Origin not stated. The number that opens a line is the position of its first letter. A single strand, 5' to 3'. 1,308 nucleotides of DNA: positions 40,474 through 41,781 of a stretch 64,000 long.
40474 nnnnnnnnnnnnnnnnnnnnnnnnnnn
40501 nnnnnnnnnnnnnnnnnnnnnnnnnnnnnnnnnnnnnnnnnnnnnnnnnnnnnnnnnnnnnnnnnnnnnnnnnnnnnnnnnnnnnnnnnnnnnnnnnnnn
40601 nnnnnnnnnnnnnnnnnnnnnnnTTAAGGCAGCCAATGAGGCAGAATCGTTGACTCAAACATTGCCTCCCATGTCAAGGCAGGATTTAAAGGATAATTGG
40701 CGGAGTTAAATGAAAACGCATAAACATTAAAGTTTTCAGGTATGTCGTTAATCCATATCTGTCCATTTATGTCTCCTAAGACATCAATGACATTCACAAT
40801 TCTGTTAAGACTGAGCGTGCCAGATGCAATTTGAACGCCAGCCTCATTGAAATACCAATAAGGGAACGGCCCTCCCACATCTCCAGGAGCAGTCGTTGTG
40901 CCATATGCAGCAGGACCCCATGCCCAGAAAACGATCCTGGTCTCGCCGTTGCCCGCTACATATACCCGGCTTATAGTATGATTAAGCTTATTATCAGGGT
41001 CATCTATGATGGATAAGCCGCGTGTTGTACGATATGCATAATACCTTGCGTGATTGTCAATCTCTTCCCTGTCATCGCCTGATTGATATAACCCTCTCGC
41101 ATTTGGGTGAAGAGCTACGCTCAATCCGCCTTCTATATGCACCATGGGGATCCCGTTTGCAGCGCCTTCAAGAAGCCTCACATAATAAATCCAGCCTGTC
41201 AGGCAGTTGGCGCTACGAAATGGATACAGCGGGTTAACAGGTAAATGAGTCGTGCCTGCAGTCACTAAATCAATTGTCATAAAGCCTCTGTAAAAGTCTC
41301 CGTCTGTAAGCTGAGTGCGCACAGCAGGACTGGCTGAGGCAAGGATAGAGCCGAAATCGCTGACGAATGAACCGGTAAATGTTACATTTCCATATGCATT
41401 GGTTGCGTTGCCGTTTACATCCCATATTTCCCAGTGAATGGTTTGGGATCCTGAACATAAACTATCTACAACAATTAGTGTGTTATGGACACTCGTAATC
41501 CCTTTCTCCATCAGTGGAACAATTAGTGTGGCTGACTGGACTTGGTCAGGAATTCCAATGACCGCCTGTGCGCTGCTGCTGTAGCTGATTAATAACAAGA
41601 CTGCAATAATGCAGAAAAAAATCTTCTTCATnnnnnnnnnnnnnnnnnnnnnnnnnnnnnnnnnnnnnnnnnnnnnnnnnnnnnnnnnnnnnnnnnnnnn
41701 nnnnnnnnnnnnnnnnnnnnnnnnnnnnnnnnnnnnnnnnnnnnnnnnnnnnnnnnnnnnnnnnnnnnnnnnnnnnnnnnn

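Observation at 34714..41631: Two divergent paralogous secreted proteins with no recognisable domain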

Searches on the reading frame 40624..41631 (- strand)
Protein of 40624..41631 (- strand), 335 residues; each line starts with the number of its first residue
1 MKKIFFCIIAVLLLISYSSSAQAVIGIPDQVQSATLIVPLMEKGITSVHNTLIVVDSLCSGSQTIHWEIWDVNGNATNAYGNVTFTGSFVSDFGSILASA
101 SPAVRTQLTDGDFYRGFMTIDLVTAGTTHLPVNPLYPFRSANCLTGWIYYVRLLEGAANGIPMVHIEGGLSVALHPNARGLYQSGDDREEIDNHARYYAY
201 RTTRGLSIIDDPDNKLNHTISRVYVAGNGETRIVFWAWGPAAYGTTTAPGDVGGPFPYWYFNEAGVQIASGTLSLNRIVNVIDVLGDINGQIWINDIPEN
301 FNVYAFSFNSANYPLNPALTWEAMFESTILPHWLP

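Call 4: search_protein_families(library=pfam, proteins=[window:40624-41631:-], max_evalue=0.1)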
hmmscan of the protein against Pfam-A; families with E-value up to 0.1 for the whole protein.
window:40624-41631:- (335 aa): 0 families

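Call 7: find_homologous_proteins(query=window:40624-41631:-, max_evalue=0.001)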
Query window:40624-41631:- (335 aa): 71 proteins with E <= 0.001 among 2699 candidates.
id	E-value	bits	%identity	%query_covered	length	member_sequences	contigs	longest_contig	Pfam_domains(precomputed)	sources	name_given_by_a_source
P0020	2.0e-227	772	100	100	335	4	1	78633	-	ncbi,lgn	-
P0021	1.6e-154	532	69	99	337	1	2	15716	-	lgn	-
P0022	2.6e-150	518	68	100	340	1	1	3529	-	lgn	-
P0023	2.7e-146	505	67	100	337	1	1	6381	-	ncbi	ncbi:MAG: hypothetical protein AB1442_09995 [Nitrospirota bacterium]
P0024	9.9e-146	503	69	94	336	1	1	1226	-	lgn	-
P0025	1.1e-145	503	66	99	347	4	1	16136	-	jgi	jgi:hypothetical protein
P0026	2.4e-144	499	64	100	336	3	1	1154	-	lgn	-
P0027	9.9e-136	470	63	99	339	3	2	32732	-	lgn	-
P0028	2.9e-135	469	63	99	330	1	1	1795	-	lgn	-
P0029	3.6e-132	459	62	99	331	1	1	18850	-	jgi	jgi:hypothetical protein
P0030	3.4e-130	452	61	100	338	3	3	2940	-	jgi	jgi:hypothetical protein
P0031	4.1e-130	452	61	100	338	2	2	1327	-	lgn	-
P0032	1.7e-127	443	60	99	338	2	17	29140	-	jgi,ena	jgi:hypothetical protein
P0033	3.4e-126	439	59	99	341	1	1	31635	-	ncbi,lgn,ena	-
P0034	2.6e-125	436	60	99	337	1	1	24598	-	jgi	jgi:hypothetical protein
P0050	1.2e-103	365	54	98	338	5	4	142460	-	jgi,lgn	jgi:hypothetical protein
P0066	1.0e-72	263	44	99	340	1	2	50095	-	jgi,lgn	jgi:hypothetical protein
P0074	8.0e-59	217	40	99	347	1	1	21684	-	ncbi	-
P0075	1.5e-58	217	58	53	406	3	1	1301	PF07705.18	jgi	jgi:hypothetical protein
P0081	3.0e-54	202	37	99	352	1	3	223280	-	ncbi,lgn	-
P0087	2.7e-46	176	38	75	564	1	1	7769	-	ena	-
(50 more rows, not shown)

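Call 17: find_encoding_contigs(protein=P0020, flank=10000, max_places=3)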
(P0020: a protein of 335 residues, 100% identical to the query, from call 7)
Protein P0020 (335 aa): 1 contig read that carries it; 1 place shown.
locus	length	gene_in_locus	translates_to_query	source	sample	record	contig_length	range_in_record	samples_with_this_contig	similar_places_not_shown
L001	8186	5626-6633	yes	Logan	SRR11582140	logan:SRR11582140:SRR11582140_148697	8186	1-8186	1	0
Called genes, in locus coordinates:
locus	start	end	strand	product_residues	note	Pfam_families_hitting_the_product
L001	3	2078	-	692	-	?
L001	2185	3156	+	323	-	PF04055:Radical_SAM, PF13186:SPASM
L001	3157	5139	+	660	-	PF00534:Glycos_transf_1, PF13692:Glyco_trans_1_4, PF20706:GT4-conflict (weak), PF13524:Glyco_trans_1_2 (weak), PF13489:Methyltransf_23 (weak), PF08241:Methyltransf_11 (weak), PF08242:Methyltransf_12 (weak), PF13649:Methyltransf_25 (weak), +1 more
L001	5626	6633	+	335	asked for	-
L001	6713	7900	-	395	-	PF13489:Methyltransf_23, PF07021:MetW (weak), PF08241:Methyltransf_11, PF08242:Methyltransf_12, PF13649:Methyltransf_25, PF13847:Methyltransf_31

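Call 21: predict_structure(alignment_id=A2)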
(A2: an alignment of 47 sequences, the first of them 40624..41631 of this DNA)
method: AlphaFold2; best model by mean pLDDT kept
length: 335 residues; sequences in the alignment: 47
mean_pLDDT: 92.7   pTM: 0.89
mean pLDDT of the five models: 92.7, 92.0, 91.8, 91.8, 90.0
residues with pLDDT >= 90: 273; 70-90: 50; 50-70: 11; < 50: 1
segments of 3 or more residues with pLDDT < 50: none
pLDDT, mean of each block of 10 residues (from residue 1): 90 76 84 97 95 97 98 97 98 97 98 98 98 95 96 73 95 91 90 94 92 94 92 95 90 96 97 98 95 96 96 83 93 66
secondary structure, 60 per line:
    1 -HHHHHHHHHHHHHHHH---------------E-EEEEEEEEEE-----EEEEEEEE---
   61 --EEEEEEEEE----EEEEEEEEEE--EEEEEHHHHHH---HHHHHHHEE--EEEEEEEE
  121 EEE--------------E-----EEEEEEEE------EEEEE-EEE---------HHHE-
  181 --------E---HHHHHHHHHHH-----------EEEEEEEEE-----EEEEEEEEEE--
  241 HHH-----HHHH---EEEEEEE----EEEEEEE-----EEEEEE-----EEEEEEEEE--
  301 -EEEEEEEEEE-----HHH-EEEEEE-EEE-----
elements in order: H2-17 E35-44 E50-57 E63-71 E76-85 E88-92 H93-98 H102-108 E113-123 E144-151 E158-162 E164-166 H193-203 E215-223 E229-238 H249-252 E256-262 E267-273 E279-284 E290-298 E302-311 E321-326 E328-330

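Call 25: fold_search(model_id=the predicted structure, library=pdb)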
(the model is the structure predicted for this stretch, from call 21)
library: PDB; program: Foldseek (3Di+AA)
matches with E <= 10: 1402; with E <= 0.001: 5
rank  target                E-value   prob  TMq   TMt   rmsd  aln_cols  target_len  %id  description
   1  6t1d_A                7.7e-05  0.75  0.17  0.17  18.5       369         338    9  Pleurotus Ostreatus Lectin (POL), compelx with melibiose (released 2020-02-19)
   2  6t0q_A                3.3e-04  0.57  0.16  0.16  18.7       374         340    9  Pleurotus Ostreatus Lectin (POL), apo form (released 2020-02-19)
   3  8hst_A                3.7e-04  0.25  0.13  0.12  25.2       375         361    8  The structure of rat beta-arrestin1 (released 2023-07-19)
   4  6kc2_A                1.0e-03  0.60  0.18  0.18  17.4       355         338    8  Crystal Structure of Lectin from Pleurotus ostreatus in complex with Rhamnose (released 2020-08-05)
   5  6li7_A                1.0e-03  0.38  0.16  0.16  17.8       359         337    8  Crystal Structure of Lectin from Pleurotus ostreatus in complex with GalNAc (released 2020-08-05)
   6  4zrg                  1.4e-03  0.21  0.13  0.13  25.4       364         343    8  Visual arrestin mutant - R175E (released 2015-11-11)
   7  7f1x_D                1.5e-03  0.21  0.14  0.13  23.4       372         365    9  X-ray crystal structure of visual arrestin complexed with inositol 1,4,5-triphosphate (released 2021-10-27)
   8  4n2l                  2.1e-03  0.21  0.14  0.09  18.5       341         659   13  Crystal structure of Protein Arginine Deiminase 2 (Q350A, 10 mM Ca2+) (released 2015-02-04)
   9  7b2m_A                2.3e-03  0.54  0.19  0.11  17.6       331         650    9  Cryo-EM structure of complement C4b in complex with nanobody E3 (released 2022-03-02)
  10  7mor_D                2.5e-03  0.16  0.13  0.12  23.9       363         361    7  CRYSTAL STRUCTURE OF NATIVE BOVINE ARRESTIN 1 IN COMPLEX WITH 5-METHYLENEBIPHOSPHONATE INOSITOL PENTAKISPHAOPHATE (5-P (released 2021-10-13)
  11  6kbq_A                2.8e-03  0.41  0.17  0.17  17.6       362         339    8  Crystal Structure of Lectin from Pleurotus ostreatus in complex with Glycerol (released 2020-08-05)
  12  6i56_B                2.8e-03  0.28  0.16  0.18  26.4       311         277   11  Crystal structure of PBSX exported protein XepA (released 2019-11-20)
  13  4n2n                  3.0e-03  0.20  0.14  0.09  18.6       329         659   13  Crystal structure of Protein Arginine Deiminase 2 (E354A, 10 mM Ca2+) (released 2015-02-04)
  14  8hsv_A                3.0e-03  0.18  0.14  0.13  23.8       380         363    7  The structure of rat beta-arrestin1 in complex with a rat Mdm2 peptide (released 2023-07-19)
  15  1cf1_B                3.0e-03  0.11  0.11  0.11  23.4       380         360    6  ARRESTIN FROM BOVINE ROD OUTER SEGMENTS (released 1999-04-16)
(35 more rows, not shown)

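Call 27: search_solved_structures(query=A2, max_evalue=1)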
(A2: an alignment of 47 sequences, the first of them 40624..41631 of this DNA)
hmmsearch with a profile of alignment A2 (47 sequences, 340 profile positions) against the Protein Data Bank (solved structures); distinct sequences matched with E-value up to 1: 1.
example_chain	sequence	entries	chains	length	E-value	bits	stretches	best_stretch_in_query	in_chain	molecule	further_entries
21gl_B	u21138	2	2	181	0.55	12.5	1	212-248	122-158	Transmembrane emp24 domain-containing protein 2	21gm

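Call 29: search_protein_families(library=ncbifam, proteins=[window:40624-41631:-], max_evalue=0.01)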
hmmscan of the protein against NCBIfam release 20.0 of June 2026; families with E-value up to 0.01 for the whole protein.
window:40624-41631:- (335 aa): 0 families

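Call 34: find_related_loci(query=A2, collection=genome_contigs, flank=10000)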
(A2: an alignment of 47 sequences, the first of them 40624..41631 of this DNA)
Query A2 (335 aa) in genome_contigs; peptide patterns used: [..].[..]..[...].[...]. (x = any residue, [..] = any of these).
56 stretches matched a pattern; 37 encode a relative of the query (tblastn E <= 1e-3); 37 distinct loci.
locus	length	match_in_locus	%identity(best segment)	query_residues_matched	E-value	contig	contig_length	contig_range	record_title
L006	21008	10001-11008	65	1-335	1e-150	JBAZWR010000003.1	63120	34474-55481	MAG: Thermodesulfovibrionales bacterium isolate SO_2017_GW1_37 NODE_2558_length_63120_cov_1.233677_OW334_2017, whole gen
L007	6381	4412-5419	67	1-335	6e-150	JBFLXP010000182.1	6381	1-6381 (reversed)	MAG: Nitrospirota bacterium isolate MAG061 MAG061_182, whole genome shotgun sequence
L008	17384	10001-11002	59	3-333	6e-127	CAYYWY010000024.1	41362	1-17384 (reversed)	MAG TPA_asm: uncultured Nitrospiraceae bacterium isolate SRP290908_co1_101 genome assembly, contig: NODE_1044_length_413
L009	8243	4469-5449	55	8-330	6e-106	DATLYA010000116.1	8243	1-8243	MAG TPA_asm: Candidatus Methylomirabilota bacterium isolate SMAG_U13260 k141_295387, whole genome shotgun sequence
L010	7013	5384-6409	39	1-331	8e-64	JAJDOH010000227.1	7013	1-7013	MAG: Deltaproteobacteria bacterium isolate MASpbin.1 k141_1239662, whole genome shotgun sequence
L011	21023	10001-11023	40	9-331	2e-63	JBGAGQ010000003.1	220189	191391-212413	MAG: Thermoanaerobaculia bacterium isolate MAG_MBR_H125.76 MBRH125-76_opera_contig_381, whole genome shotgun sequence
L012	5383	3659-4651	41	21-331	7e-62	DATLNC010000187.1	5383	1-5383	MAG TPA_asm: Thermoanaerobaculia bacterium isolate SMAG_U13790 k141_3010627, whole genome shotgun sequence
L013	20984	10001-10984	40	24-331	2e-61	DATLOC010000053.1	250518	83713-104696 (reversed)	MAG TPA_asm: Thermoanaerobaculia bacterium isolate SMAG_U13816 k141_247954, whole genome shotgun sequence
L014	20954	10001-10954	38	29-331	3e-61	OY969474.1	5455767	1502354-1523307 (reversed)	MAG: uncultured Acidobacteriota bacterium isolate MFD05747.bin.1.131 genome assembly, chromosome: 1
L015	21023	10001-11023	40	9-331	2e-60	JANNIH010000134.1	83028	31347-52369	MAG: Holophagales bacterium isolate SOY_6_C_metabat_145 SOY_6_C_k141_338244, whole genome shotgun sequence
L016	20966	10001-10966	40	29-332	3e-60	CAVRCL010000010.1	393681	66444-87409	MAG: Thermoanaerobaculia bacterium isolate MFD00032.bin.2.65 genome assembly, contig: contig_75159, whole genome shotgun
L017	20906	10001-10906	37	24-329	1e-59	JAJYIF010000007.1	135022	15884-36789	MAG: Nitrospirae bacterium isolate DBS2-1.bin112 NODE_190_length_135022_cov_2.880596, whole genome shotgun sequence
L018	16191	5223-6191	40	29-331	5e-60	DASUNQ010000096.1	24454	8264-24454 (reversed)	MAG TPA_asm: Thermoanaerobaculia bacterium isolate SMAG_U1604 k141_561171, whole genome shotgun sequence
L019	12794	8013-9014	39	18-331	2e-59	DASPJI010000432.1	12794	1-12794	MAG TPA_asm: Thermoanaerobaculia bacterium isolate SMAG_U12005 k141_371954, whole genome shotgun sequence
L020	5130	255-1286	38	1-331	1e-59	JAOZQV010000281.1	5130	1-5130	MAG: Deltaproteobacteria bacterium isolate GMC6_bin_6_sub GMC6_25003_length_5130_cov_6.110936, whole genome shotgun sequ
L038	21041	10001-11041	33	1-331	4e-48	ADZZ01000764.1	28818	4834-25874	Delta proteobacterium NaphS2 ctg_1101087565834, whole genome shotgun sequence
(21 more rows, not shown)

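Call 36: search_protein_representatives(alignment_id=A3)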
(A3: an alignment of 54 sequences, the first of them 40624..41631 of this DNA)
Query: 54 sequences, 344 profile positions. Proteins with E-value up to 0.001 (for the whole library): 892; up to 1e-10: 373; up to 1e-30: 130. The best 150 are listed.
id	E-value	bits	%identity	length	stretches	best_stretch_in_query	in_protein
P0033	9.1e-129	445.9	-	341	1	1-341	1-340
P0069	8.1e-122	423.1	-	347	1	1-340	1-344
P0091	9.7e-110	383.4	-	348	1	3-340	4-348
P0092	1.1e-106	373.4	-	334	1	1-338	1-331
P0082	5.9e-103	361.1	-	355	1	10-338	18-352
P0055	2.1e-101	356.0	-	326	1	1-341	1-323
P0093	1.2e-100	353.5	-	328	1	16-340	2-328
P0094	3.2e-100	352.1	-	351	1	5-339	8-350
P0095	1.4e-99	350.0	-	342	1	3-338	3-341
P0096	2.5e-99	349.1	-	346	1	1-340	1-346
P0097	2.0e-97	342.9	-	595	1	1-338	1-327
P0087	5.6e-96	338.1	-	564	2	9-264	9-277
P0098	2.0e-95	336.3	-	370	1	24-340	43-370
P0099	3.4e-95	335.5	-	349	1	9-338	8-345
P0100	3.7e-95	335.4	-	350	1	8-338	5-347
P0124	1.1e-64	235.2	-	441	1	1-342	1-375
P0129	1.4e-59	218.4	-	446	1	2-341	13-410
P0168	2.1e-44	168.5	-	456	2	3-178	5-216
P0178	3.0e-40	154.9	-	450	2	6-174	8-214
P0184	2.7e-37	145.2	-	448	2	3-177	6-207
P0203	5.7e-32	127.7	-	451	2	3-178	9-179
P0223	1.3e-28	116.6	-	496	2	5-175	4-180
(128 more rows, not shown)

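Call 37: search_protein_families(library=pfam, proteins=[P0097, P0087, P0223, P0168, P0129, P0124, P0203, P0178, P0075, P0184], max_evalue=0.01)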
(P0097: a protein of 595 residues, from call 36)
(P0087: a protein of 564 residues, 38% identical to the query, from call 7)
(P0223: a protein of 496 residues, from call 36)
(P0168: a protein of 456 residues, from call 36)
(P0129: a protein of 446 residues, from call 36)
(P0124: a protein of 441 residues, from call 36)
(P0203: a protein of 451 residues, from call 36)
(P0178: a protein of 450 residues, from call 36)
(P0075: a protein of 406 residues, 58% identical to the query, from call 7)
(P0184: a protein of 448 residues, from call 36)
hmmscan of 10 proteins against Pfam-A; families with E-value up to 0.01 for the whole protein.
P0097 (595 aa): 0 families

P0087 (564 aa): 0 families

P0223 (496 aa): 0 families

P0168 (456 aa): 0 families

P0129 (446 aa): 0 families

P0124 (441 aa): 0 families

P0203 (451 aa): 0 families

P0178 (450 aa): 0 families

P0075 (406 aa): 1 family
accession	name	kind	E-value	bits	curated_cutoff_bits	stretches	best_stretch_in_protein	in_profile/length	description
PF07705.17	CARDB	-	9.7e-14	51.8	22.7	1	306-398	17-99/101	CARDB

P0184 (448 aa): 0 families

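Call 39: find_encoding_contigs(protein=P0081, flank=10000, max_places=1)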
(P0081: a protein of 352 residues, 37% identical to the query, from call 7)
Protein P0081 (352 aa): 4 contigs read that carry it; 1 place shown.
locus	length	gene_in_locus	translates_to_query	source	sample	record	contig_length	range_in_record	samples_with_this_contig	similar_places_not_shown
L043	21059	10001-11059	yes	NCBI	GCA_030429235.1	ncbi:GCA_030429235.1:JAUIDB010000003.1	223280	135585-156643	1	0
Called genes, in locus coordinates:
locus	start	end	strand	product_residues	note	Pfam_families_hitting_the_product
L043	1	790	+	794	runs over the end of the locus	PF04760:IF2_N, PF00009:GTP_EFTU, PF00025:Arf (weak), PF01926:MMR_HSR1, PF22042:EF-G_D2, PF11987:IF-2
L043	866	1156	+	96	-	PF04456:DUF503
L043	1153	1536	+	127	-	PF02033:RBFA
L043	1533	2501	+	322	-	PF01368:DHH, PF02272:DHHA1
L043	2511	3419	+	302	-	PF01509:TruB_N, PF16198:TruB_C_2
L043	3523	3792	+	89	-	PF00312:Ribosomal_S15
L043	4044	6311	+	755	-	PF01138:RNase_PH, PF03725:RNase_PH_C, PF03726:PNPase, PF01138:RNase_PH, PF00013:KH_1, PF00575:S1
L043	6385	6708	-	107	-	-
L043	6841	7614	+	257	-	PF01784:DUF34_NIF3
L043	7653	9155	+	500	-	PF05235:CHAD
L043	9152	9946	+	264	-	PF00142:Fer4_NifH (faint), PF06564:CBP_BcsQ, PF09140:MipZ (faint), PF10609:ParA (faint), PF13614:AAA_31, PF01656:CbiA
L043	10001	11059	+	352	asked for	-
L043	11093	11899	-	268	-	PF01026:TatD_DNase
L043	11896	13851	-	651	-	PF00133:tRNA-synt_1, PF01406:tRNA-synt_1e, PF09334:tRNA-synt_1g, PF00133:tRNA-synt_1, PF19303:Anticodon_3, PF01588:tRNA_bind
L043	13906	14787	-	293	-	PF01430:HSP33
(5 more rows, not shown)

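Call 41: find_encoding_contigs(protein=P0050, flank=10000, max_places=1)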
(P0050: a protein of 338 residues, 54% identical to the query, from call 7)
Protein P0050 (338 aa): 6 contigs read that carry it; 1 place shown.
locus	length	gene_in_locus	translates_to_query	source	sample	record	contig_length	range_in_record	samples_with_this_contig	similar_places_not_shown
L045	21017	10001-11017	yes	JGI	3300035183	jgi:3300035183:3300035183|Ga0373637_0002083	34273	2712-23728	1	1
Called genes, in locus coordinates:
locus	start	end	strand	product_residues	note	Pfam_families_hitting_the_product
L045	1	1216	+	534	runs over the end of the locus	PF03255:ACCA, PF01039:Carboxyl_trans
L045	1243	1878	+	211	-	PF01227:GTP_cyclohydroI, PF14489:QueF (faint)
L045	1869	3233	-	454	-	PF02321:OEP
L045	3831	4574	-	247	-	PF24481:CT398_CC, PF02591:Zn_ribbon_9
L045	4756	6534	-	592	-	PF01807:Zn_ribbon_DnaG, PF08275:DNAG_N, PF01751:Toprim, PF13155:Toprim_2, PF13362:Toprim_3, PF13662:Toprim_4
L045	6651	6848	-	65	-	PF01165:Ribosomal_S21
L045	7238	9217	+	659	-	PF00654:Voltage_CLC, PF00571:CBS (faint), PF02080:TrkA_C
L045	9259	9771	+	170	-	PF11906:DUF3426 (weak)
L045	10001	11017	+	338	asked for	-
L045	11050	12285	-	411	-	PF03109:ABC1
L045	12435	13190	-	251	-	PF00731:AIRC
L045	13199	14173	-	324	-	PF00586:AIRS, PF02769:AIRS_C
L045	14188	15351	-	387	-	-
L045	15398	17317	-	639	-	PF00012:HSP70, PF06723:MreB_Mbl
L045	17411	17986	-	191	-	PF01025:GrpE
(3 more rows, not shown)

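Call 58: list_cluster_members(proteins=[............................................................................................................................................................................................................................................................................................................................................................, P0020, P0001])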
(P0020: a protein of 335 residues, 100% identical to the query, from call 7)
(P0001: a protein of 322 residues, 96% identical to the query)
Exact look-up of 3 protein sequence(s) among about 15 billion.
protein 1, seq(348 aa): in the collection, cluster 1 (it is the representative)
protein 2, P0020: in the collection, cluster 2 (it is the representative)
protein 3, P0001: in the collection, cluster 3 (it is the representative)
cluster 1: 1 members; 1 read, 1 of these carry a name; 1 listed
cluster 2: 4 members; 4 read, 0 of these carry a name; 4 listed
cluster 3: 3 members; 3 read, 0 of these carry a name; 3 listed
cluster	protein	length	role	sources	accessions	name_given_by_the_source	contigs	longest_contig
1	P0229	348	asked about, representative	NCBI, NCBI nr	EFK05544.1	conserved hypothetical protein [delta proteobacterium NaphS2]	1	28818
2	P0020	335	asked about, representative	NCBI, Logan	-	-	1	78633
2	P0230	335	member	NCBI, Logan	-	-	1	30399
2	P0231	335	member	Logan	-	-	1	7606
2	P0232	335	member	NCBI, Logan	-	-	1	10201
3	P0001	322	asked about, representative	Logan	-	-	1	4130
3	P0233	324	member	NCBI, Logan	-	-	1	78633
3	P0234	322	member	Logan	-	-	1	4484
